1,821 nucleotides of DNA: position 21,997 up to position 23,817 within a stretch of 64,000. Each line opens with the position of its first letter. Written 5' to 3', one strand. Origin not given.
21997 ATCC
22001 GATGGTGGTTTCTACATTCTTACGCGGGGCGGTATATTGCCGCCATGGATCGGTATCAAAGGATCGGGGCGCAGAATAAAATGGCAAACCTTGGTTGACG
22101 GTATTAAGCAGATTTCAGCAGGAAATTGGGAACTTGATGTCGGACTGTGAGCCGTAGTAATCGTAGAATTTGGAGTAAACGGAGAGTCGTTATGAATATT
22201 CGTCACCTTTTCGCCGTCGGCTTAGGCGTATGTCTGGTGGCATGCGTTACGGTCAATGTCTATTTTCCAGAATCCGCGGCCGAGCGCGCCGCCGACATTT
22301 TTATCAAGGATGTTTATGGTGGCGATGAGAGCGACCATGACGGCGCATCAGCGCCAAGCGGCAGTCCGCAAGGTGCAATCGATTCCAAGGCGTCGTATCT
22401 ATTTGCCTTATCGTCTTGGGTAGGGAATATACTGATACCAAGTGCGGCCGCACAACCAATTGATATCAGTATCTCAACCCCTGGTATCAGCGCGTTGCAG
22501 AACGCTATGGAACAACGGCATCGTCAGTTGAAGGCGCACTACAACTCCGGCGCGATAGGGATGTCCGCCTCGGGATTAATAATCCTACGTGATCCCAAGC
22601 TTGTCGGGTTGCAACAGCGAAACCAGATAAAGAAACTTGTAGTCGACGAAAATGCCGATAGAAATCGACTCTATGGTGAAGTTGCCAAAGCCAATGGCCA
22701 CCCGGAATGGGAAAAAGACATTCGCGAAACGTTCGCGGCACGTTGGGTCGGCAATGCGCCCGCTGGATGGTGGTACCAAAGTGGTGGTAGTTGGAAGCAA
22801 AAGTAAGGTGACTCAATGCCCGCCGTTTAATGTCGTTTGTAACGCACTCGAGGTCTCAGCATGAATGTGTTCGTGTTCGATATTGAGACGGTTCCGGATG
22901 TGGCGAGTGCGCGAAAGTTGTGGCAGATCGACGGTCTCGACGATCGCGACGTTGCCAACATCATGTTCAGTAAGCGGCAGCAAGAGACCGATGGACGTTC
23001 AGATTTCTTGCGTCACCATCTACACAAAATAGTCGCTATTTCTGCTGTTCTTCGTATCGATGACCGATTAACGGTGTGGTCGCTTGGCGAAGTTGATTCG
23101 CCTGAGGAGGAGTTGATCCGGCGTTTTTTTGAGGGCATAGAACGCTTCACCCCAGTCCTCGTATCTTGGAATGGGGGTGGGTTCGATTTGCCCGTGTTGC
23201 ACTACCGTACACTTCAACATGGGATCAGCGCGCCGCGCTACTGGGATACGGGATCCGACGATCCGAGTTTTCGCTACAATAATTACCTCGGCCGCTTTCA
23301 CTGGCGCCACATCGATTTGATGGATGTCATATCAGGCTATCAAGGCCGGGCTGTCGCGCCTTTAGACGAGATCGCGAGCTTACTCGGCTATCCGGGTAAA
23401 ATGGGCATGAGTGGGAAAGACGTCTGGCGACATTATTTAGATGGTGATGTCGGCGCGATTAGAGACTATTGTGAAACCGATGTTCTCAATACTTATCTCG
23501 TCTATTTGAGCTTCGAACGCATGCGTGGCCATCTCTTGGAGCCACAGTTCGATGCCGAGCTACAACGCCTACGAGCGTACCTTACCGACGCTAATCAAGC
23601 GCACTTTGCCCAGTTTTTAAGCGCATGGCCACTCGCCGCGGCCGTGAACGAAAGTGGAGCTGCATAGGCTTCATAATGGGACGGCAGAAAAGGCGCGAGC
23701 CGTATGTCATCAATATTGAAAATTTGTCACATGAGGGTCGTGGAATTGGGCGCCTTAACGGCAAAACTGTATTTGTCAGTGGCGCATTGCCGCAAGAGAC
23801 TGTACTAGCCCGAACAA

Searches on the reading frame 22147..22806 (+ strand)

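Call 26: search_protein_families(library=pfam, proteins=[window:22147-22806:+], max_evalue=0.000001)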
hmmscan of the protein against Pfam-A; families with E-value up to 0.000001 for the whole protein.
window:22147-22806:+ (219 aa): 1 family
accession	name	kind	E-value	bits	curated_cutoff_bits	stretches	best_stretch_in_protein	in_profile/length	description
PF07027.17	DUF1318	-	1e-18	68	27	1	122-219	2-92/92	Protein of unknown function (DUF1318)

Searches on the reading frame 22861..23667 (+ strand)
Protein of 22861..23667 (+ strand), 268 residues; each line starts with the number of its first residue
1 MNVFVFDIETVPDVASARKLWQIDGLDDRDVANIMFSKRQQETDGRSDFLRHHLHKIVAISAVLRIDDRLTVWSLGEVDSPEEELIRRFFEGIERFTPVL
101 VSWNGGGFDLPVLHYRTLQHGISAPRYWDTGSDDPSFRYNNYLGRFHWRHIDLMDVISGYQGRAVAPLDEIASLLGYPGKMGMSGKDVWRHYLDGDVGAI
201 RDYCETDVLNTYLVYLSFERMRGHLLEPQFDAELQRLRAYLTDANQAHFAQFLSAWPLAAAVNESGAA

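Call 26: search_protein_families(library=pfam, proteins=[window:22861-23667:+], max_evalue=0.000001)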
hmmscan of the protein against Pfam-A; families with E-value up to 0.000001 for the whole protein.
window:22861-23667:+ (268 aa): 2 families
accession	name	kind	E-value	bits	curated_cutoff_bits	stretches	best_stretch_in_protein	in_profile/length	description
PF10108.15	DNA_pol_B_exo2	-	3.2e-88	295.4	24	1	47-256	1-213/213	Predicted 3'-5' exonuclease related to the exonuclease domain of PolB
PF13482.12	RNase_H_2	-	2.3e-08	34.6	22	1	74-215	35-161/165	RNase_H superfamily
